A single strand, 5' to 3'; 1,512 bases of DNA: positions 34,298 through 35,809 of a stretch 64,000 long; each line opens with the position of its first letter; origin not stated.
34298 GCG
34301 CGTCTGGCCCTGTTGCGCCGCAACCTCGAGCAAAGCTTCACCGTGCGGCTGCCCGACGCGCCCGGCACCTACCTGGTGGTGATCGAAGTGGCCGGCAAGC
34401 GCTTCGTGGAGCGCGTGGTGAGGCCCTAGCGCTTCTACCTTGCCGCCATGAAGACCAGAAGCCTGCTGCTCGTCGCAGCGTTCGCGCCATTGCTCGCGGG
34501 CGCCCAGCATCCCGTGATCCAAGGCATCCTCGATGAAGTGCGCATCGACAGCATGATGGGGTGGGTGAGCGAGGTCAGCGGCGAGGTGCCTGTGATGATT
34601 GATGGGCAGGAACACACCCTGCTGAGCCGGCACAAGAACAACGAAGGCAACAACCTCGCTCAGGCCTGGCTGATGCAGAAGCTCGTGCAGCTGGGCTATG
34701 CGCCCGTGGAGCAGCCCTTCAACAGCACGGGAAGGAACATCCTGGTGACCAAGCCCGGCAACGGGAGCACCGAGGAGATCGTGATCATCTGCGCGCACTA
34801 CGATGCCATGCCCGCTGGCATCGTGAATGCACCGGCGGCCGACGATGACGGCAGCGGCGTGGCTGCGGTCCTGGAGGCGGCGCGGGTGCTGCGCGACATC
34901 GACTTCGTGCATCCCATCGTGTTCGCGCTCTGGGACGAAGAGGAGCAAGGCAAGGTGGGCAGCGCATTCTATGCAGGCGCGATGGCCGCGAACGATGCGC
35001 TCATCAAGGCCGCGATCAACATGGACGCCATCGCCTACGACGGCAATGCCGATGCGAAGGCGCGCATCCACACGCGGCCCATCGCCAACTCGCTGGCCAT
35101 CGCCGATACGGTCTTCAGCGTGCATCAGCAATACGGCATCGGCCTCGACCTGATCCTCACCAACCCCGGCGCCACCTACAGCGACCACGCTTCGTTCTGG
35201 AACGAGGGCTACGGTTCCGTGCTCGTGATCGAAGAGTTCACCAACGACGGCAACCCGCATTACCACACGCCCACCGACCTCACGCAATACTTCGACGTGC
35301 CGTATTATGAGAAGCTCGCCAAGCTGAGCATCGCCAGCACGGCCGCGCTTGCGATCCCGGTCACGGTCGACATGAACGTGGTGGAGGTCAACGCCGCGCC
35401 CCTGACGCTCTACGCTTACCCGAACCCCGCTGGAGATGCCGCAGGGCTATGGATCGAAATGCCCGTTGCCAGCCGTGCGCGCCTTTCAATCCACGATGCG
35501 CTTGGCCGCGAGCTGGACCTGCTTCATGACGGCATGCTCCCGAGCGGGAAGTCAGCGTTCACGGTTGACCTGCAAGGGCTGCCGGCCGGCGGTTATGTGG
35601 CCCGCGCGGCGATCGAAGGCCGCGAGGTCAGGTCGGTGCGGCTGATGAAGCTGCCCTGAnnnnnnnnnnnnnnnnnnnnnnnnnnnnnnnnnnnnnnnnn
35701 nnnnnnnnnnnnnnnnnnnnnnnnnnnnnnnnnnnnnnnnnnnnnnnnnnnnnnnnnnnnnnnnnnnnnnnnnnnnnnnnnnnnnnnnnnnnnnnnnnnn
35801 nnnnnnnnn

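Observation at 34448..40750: T9SS-secreted cupredoxin, two tandem di-haem cytochrome-c peroxidases and three peptidases clustered around the multihaem cytochrome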

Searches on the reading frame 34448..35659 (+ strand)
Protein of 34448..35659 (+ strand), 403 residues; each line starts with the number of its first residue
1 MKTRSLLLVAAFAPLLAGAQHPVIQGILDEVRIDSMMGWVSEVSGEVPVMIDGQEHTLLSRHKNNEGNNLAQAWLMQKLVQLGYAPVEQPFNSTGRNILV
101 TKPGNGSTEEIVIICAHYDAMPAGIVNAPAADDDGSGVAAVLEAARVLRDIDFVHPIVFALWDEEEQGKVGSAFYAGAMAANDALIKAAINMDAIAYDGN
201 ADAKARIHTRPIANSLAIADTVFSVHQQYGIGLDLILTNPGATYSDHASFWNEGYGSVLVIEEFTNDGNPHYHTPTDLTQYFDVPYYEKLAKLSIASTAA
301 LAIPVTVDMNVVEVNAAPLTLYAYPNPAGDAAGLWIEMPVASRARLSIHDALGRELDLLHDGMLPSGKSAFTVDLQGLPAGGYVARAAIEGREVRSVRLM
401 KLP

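Call 3: search_protein_families(library=pfam, proteins=[window:34448-35659:+], max_evalue=0.01)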
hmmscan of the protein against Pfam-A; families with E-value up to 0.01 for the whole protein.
window:34448-35659:+ (403 aa): 3 families
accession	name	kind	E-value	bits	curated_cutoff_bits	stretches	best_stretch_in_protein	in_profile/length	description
PF04389.22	Peptidase_M28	-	4.6e-31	108.5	21.3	1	97-294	1-189/193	Peptidase family M28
PF01546.33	Peptidase_M20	-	3.2e-07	30.9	24.6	1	115-273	3-184/206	Peptidase family M20/M25/M40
PF18962.6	Por_Secre_tail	-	0.0034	18.1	27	1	324-391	2-66/75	Secretion system C-terminal sorting domain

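Call 4: search_protein_families(library=ncbifam, proteins=[window:34448-35659:+], max_evalue=0.01)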
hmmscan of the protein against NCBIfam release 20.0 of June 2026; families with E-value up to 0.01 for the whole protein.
window:34448-35659:+ (403 aa): 7 families
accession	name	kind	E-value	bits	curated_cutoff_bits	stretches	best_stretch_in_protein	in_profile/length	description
NF045908.1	AminopepLapALeg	equivalog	9e-20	70.9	600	1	99-302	194-394/396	aminopeptidase LapA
TIGR04183.1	Por_Secre_tail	domain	0.00012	22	23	1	324-401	2-71/72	T9SS type A sorting domain-containing protein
TIGR01910.1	DapE-ArgE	subfamily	0.00017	21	217.6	0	67-126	19-81/373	ArgE/DapE family deacylase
NF006769.0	PRK09290.1-3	subfamily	0.00025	19.8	452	1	97-188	67-160/417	allantoate amidohydrolase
TIGR01883.1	PepT-like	hypoth_equivalog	0.00044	19.4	274.25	1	132-179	99-147/361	peptidase T-like protein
NF006771.0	PRK09290.1-5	subfamily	0.0015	17.1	399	1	59-177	27-143/413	allantoate amidohydrolase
NF006399.0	PRK08651.1-2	equivalog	0.0032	16.5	381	0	99-182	58-159/405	succinyl-diaminopimelate desuccinylase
